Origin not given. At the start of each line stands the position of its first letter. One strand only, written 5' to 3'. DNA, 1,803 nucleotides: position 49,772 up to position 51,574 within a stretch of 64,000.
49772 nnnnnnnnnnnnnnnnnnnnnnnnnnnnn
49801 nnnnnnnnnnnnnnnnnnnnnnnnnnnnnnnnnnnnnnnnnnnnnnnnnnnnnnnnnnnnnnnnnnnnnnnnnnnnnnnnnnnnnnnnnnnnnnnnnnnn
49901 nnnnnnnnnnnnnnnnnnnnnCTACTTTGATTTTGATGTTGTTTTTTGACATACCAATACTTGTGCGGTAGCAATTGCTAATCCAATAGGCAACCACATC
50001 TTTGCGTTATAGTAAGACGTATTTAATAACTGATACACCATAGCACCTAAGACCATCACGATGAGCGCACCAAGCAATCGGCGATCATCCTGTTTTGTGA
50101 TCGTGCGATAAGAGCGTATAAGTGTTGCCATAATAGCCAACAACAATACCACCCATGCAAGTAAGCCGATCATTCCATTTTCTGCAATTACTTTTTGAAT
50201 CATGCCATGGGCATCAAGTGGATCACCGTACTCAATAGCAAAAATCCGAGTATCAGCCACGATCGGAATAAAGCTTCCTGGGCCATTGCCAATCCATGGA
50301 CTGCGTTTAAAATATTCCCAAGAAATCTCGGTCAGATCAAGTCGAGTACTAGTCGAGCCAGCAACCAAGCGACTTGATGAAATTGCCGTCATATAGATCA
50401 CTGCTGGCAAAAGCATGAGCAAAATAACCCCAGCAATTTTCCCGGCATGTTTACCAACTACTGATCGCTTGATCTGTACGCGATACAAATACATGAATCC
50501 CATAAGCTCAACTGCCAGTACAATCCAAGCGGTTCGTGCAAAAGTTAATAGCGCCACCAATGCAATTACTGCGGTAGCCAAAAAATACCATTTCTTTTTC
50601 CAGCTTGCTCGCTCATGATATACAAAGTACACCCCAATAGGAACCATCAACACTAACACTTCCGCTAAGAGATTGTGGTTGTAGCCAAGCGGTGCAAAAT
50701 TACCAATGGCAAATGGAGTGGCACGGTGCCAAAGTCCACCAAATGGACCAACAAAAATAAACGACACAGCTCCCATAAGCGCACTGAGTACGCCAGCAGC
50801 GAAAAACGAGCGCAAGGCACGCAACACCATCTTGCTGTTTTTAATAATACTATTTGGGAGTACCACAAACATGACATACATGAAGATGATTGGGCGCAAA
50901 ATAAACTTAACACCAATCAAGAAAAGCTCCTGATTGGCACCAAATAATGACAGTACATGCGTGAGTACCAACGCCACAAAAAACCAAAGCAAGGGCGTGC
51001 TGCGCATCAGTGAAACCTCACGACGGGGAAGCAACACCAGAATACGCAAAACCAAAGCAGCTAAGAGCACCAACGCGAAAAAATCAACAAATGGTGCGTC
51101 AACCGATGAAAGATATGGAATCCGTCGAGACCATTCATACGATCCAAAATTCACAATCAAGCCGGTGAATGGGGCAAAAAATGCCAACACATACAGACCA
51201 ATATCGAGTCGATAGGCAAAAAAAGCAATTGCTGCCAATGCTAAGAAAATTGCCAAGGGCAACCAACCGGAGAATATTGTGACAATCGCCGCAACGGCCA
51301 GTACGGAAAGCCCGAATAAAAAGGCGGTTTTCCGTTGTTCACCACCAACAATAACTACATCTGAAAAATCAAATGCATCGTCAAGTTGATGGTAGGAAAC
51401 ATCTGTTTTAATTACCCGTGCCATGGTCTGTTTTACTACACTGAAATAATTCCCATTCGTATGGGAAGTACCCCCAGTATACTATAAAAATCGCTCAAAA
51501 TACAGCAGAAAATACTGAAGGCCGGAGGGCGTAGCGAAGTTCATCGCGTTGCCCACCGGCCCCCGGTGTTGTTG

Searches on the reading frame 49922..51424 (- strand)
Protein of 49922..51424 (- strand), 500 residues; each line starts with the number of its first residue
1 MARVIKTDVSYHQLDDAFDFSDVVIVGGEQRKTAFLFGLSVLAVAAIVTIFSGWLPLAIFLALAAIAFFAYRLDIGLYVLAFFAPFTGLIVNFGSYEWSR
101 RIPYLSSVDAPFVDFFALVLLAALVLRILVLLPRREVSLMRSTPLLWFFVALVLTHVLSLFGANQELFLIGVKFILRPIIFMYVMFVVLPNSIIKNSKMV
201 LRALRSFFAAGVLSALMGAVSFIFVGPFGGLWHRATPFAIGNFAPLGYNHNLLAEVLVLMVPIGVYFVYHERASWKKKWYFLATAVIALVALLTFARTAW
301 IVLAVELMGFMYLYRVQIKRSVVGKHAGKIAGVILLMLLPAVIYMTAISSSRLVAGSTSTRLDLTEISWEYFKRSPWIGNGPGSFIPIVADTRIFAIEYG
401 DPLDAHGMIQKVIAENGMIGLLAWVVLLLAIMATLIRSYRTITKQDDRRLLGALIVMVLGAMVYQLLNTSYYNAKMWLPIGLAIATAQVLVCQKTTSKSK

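Call 3: search_protein_families(library=pfam, proteins=[window:49922-51424:-], max_evalue=1)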
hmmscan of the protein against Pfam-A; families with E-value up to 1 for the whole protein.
window:49922-51424:- (500 aa): 2 families
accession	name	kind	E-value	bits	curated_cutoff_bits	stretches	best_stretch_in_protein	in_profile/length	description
PF04932.20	Wzy_C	-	7.3e-13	49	31.7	2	283-425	2-149/149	O-Antigen ligase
PF13179.11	DUF4006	-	0.076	13.4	22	1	416-436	11-31/64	Family of unknown function (DUF4006)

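Call 14: search_protein_families(library=ncbifam, proteins=[window:49922-51424:-], max_evalue=0.01)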
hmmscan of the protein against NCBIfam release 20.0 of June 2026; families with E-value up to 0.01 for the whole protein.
window:49922-51424:- (500 aa): 1 family
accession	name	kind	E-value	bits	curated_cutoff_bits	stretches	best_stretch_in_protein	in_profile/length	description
TIGR00947.1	2A73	equivalog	8.1e-06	25.1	366.4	1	117-476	42-408/425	IctB family putative bicarbonate transporter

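Call 87: find_encoding_contigs(protein=window:49922-51424:-, flank=8000, max_places=4)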
Protein window:49922-51424:- (500 aa): 3 contigs read that carry it; 1 place shown.
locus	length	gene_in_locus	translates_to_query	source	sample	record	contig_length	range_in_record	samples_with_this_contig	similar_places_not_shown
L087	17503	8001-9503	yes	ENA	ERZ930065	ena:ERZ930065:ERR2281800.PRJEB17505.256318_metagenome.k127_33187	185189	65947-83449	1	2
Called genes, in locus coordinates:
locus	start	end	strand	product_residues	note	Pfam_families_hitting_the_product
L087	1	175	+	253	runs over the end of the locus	-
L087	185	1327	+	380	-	PF13180:PDZ_2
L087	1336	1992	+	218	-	-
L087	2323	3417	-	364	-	-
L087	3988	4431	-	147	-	-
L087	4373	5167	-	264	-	-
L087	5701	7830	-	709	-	-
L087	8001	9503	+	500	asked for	PF04932:Wzy_C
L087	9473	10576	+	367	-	PF13439:Glyco_transf_4, PF13579:Glyco_trans_4_4, PF20706:GT4-conflict, PF00534:Glycos_transf_1, PF13692:Glyco_trans_1_4, PF13524:Glyco_trans_1_2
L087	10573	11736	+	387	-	PF13439:Glyco_transf_4, PF13579:Glyco_trans_4_4, PF00534:Glycos_transf_1, PF13692:Glyco_trans_1_4, PF13524:Glyco_trans_1_2 (weak)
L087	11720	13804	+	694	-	PF14885:GHL15, PF01839:FG-GAP (faint), PF13517:FG-GAP_3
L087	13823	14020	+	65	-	-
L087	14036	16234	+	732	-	-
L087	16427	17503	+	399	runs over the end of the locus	PF13439:Glyco_transf_4, PF13579:Glyco_trans_4_4, PF20706:GT4-conflict, PF00534:Glycos_transf_1, PF13692:Glyco_trans_1_4, PF13524:Glyco_trans_1_2 (weak)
